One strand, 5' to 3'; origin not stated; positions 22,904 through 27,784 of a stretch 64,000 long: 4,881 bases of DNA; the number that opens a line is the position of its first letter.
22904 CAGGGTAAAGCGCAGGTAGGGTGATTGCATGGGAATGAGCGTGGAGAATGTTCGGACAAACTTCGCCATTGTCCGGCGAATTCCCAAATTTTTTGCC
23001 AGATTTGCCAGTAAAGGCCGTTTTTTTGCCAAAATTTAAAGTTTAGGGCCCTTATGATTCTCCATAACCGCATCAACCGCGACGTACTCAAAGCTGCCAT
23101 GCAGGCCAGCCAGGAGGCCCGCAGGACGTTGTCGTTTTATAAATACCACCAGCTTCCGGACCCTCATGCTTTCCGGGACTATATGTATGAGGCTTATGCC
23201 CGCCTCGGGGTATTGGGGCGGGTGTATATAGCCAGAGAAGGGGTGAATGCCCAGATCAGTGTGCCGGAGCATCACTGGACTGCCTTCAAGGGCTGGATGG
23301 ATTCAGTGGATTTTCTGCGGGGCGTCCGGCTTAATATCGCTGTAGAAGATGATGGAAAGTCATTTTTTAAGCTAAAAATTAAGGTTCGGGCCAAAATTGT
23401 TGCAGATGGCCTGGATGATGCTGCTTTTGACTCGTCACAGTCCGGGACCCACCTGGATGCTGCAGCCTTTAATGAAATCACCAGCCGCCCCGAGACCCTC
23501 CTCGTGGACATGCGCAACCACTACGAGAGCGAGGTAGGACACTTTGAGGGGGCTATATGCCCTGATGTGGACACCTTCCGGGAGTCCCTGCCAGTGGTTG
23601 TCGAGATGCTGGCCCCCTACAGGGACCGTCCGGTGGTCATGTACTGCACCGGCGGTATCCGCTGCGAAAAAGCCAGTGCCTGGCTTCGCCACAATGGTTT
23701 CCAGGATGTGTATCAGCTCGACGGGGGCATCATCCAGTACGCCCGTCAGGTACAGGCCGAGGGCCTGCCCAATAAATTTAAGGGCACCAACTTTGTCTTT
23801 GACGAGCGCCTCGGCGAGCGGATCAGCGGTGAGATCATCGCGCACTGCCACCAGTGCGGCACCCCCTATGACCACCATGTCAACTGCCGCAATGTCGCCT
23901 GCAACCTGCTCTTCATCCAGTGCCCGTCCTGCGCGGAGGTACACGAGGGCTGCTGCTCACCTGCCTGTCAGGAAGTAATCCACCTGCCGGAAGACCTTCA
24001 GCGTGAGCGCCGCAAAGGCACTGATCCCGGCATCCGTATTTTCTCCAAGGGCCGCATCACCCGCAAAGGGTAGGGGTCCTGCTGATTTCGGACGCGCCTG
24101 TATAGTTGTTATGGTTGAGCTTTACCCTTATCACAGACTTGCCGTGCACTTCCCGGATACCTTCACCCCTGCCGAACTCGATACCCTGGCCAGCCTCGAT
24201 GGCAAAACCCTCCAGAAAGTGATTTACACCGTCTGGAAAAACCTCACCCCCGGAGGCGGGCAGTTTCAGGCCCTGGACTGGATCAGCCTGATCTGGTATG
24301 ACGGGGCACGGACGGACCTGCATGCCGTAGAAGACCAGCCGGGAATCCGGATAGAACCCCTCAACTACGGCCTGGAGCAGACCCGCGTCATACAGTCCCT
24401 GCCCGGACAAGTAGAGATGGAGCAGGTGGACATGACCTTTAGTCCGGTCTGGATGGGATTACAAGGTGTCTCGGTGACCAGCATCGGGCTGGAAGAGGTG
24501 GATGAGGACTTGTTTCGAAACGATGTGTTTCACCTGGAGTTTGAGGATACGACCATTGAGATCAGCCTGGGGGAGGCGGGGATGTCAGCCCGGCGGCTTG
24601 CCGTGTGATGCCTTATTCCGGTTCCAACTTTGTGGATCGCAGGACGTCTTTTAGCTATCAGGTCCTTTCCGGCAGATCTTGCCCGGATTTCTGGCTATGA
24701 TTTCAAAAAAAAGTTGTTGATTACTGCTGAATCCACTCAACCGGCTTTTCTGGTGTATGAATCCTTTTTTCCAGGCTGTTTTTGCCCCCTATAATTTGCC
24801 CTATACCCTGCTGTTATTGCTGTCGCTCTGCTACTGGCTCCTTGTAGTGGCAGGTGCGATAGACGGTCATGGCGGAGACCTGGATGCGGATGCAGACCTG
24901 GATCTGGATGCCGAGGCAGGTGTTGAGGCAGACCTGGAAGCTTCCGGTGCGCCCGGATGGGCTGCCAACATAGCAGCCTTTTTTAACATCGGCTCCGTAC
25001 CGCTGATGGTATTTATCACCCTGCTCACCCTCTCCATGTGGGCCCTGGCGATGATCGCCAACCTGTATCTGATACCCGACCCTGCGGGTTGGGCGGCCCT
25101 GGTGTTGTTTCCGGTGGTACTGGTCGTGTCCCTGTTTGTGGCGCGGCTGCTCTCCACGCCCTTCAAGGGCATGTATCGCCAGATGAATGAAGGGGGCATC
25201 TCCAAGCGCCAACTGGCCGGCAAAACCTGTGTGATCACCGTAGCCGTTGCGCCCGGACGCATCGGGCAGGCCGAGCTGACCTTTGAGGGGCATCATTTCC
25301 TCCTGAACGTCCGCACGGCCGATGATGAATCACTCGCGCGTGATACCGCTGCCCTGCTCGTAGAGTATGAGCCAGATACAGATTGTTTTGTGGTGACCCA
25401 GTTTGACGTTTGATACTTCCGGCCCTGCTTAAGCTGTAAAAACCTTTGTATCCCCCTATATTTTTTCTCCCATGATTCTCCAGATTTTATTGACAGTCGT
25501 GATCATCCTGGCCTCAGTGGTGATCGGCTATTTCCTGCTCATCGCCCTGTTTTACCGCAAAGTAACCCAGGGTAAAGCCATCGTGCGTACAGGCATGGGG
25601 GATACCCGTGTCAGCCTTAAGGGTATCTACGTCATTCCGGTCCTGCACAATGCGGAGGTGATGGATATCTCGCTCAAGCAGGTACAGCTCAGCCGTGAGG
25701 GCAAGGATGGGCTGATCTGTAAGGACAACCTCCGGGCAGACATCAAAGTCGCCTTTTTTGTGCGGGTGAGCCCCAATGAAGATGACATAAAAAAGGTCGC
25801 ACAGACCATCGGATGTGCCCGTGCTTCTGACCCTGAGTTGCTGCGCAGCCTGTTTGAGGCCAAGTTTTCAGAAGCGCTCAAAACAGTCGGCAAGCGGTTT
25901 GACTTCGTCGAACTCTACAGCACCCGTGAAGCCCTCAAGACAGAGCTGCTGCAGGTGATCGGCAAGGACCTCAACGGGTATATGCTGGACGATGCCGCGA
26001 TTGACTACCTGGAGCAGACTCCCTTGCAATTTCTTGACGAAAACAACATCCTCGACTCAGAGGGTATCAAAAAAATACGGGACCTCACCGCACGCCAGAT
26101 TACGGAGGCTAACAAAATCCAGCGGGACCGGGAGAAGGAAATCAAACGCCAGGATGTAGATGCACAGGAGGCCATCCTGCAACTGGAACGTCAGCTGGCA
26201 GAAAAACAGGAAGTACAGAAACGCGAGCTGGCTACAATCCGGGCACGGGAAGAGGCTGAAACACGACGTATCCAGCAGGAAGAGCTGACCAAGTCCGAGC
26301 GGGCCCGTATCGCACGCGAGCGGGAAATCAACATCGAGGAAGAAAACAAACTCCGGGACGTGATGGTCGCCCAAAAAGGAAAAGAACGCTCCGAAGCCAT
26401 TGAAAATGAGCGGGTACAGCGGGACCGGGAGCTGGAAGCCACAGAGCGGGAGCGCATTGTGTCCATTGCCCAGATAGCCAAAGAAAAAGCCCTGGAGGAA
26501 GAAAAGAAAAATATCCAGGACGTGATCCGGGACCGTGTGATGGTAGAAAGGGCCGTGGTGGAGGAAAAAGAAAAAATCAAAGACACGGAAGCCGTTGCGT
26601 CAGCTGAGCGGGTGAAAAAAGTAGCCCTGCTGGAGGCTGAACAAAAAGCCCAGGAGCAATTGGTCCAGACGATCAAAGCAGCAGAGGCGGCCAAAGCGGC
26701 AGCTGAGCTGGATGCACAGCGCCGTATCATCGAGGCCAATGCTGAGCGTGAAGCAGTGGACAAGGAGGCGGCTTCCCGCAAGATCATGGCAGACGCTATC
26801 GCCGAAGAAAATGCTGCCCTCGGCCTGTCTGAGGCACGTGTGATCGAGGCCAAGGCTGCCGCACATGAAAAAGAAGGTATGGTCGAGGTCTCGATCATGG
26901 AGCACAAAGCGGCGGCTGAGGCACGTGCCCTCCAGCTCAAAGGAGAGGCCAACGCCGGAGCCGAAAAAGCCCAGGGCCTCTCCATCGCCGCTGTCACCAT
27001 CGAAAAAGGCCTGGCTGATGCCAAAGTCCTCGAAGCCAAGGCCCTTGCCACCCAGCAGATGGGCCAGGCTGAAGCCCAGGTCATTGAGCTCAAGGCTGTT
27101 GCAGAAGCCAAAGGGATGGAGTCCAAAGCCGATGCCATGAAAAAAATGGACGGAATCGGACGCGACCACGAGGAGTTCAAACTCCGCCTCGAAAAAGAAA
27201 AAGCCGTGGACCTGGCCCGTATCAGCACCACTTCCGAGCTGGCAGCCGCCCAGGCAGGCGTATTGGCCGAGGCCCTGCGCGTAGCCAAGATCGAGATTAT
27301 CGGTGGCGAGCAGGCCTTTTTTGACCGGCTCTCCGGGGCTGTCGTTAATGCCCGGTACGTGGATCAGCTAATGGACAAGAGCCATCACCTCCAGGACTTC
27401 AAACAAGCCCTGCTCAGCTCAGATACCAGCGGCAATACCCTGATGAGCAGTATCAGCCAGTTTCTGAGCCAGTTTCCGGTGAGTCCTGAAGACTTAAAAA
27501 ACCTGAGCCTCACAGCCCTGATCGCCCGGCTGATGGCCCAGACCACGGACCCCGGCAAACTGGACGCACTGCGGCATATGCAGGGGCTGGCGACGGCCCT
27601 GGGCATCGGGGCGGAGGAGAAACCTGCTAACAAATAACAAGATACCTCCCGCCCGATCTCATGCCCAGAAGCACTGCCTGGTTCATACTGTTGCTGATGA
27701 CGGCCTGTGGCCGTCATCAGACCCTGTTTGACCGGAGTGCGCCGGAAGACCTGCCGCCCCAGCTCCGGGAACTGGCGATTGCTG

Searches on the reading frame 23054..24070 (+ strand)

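Call 7: search_protein_families(library=pfam, proteins=[window:23054-24070:+], max_evalue=0.01)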
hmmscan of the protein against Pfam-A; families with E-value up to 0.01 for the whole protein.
window:23054-24070:+ (339 aa): 3 families
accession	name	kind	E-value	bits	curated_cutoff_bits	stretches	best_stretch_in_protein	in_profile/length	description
PF17773.7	UPF0176_N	-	1e-21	77.5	26.2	1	24-115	2-92/92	UPF0176 acylphosphatase like domain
PF12368.13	Rhodanese_C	-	4.8e-21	75.3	26.9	1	243-306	1-66/66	Rhodanase C-terminal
PF00581.25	Rhodanese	-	7.5e-11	42.8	22.2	1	138-229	4-99/102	Rhodanese-like domain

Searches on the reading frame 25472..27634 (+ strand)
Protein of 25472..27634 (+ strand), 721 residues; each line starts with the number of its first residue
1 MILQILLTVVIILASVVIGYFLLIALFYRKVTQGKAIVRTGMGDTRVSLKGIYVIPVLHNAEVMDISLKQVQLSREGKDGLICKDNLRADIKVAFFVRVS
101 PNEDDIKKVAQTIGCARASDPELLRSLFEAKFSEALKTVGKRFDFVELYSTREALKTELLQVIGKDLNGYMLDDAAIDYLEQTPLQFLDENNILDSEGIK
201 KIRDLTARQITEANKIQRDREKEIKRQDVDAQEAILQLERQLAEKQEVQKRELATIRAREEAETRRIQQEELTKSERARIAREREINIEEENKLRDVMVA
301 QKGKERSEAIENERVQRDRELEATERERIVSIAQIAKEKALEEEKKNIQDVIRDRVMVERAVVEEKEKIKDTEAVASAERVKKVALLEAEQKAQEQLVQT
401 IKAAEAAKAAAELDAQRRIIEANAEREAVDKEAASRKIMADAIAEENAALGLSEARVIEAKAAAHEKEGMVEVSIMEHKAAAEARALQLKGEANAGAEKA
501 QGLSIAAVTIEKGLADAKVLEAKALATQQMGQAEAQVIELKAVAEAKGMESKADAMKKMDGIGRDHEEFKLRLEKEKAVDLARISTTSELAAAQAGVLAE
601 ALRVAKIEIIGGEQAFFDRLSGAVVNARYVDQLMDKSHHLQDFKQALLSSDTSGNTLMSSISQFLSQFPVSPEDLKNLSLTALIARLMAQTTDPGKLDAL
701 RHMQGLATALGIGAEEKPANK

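Call 7: search_protein_families(library=pfam, proteins=[window:25472-27634:+], max_evalue=0.01)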
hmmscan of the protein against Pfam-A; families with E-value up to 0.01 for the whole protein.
window:25472-27634:+ (721 aa): 0 families

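Call 14: search_protein_families(library=pfam, proteins=[window:25472-27634:+], max_evalue=10)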
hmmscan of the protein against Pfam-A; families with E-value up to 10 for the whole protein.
window:25472-27634:+ (721 aa): 0 families

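Call 15: search_solved_structures(query=window:25472-27634:+, max_evalue=1)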
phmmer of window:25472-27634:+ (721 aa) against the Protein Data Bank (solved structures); distinct sequences matched with E-value up to 1: 0.

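Call 18: search_protein_families(library=ncbifam, proteins=[window:25472-27634:+], max_evalue=1)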
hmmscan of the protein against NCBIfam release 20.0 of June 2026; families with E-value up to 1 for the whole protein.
window:25472-27634:+ (721 aa): 0 families

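Call 23: find_homologous_proteins(query=window:25472-27634:+, max_evalue=0.00001)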
Query window:25472-27634:+ (721 aa): 8000 proteins with E <= 0.00001 among 8000 candidates; the best 120 are listed.
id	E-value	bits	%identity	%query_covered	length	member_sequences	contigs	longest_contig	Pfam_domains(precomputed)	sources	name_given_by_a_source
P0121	0.0e+0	1451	100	100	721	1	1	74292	-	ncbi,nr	ncbi:MAG: flotillin family protein [Bacteroidia bacterium]|nr:flotillin family protein [Bacteroidia 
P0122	1.1e-282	958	67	97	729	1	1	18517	-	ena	-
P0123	1.5e-281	954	67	95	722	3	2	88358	-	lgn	-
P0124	1.8e-280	950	66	99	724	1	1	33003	-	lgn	-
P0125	6.5e-280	948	65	99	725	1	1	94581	-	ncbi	-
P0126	2.4e-279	946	66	98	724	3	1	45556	-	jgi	jgi:uncharacterized membrane protein YqiK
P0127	7.2e-279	945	66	97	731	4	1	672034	-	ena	-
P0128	1.7e-278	944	65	98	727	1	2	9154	-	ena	-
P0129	3.6e-277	939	65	99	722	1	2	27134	-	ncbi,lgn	-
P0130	2.4e-275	933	65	96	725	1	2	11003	-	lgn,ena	-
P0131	8.5e-275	931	65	96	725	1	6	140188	-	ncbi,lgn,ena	-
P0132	1.1e-274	931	67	95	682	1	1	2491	-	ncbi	ncbi:MAG: flotillin family protein, partial [Bacteroidetes bacterium]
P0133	1.5e-274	931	64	99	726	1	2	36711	-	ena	-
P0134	6.3e-274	929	63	100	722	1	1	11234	-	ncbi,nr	ncbi:MAG: flotillin family protein [Bacteroidia bacterium]|nr:flotillin family protein [Bacteroidia 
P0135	1.8e-273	927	63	100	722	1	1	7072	-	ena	-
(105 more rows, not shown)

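Call 25: search_solved_structures(query=A1, max_evalue=1, show_alignments=2)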
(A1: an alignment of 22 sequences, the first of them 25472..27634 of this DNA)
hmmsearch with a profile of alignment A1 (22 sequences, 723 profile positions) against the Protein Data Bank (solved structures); distinct sequences matched with E-value up to 1: 7.
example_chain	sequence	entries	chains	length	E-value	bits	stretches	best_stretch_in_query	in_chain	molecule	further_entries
8z5g_A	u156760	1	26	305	0.00062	21.4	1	365-449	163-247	Protein QmcA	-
9bq2_A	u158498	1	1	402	0.28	12.6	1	396-564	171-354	Flotillin-2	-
2r1f_A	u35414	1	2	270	0.35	12.3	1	302-360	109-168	Predicted aminodeoxychorismate lyase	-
7n63_A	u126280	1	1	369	0.39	12.1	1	232-269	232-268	Putative aminotransferase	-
1qkl_A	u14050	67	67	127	0.75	11.2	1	230-291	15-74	DNA-DIRECTED RNA POLYMERASE II 14.4 KD POLYPEPTIDE | DNA-directed RNA polymerases I, II, and III subunit RPABC2 | DNA-directed RNA polymerase II subunit RPB6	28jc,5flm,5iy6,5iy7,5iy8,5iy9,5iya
29tk_F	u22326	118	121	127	0.75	11.2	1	230-291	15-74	DNA-directed RNA polymerases I, II, and III subunit RPABC2 | DNA-DIRECTED RNA POLYMERASES I, II, AND III SUBUNIT RPABC1 | RNA polymerase II subunit F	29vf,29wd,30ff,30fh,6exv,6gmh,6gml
7dth_A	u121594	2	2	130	0.78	11.1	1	230-291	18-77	DNA-directed RNA polymerases I, II, and III subunit RPABC2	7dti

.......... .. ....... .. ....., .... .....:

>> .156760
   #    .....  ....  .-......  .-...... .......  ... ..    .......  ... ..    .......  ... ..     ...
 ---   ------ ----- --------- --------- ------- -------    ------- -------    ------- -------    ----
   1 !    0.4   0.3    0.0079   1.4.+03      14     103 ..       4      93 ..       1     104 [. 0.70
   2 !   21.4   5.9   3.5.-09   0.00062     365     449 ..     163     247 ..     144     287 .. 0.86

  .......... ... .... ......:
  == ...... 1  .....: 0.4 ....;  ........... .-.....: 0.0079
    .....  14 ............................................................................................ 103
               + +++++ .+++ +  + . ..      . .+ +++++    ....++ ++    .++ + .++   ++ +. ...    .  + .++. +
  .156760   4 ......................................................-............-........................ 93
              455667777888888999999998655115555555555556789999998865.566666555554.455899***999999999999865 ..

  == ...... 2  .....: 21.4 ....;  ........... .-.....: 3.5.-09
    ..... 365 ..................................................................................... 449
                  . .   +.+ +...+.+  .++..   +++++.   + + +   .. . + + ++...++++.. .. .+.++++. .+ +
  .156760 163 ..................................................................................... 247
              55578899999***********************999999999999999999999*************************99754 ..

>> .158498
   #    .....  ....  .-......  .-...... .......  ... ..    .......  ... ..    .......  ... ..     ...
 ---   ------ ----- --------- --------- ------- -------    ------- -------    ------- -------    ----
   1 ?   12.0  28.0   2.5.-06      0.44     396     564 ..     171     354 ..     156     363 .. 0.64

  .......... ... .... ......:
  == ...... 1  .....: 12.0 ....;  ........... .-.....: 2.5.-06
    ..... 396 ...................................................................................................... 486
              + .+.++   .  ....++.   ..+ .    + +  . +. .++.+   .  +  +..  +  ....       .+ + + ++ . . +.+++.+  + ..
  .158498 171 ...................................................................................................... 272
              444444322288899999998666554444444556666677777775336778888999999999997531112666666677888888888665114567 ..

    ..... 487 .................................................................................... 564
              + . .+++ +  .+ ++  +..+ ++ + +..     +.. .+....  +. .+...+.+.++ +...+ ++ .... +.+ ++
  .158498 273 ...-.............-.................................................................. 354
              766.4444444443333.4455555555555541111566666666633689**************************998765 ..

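Call 78: search_protein_families(library=padloc, proteins=[window:25472-27634:+], max_evalue=0.01)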
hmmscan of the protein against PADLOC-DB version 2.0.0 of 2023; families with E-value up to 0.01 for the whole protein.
window:25472-27634:+ (721 aa): 0 families
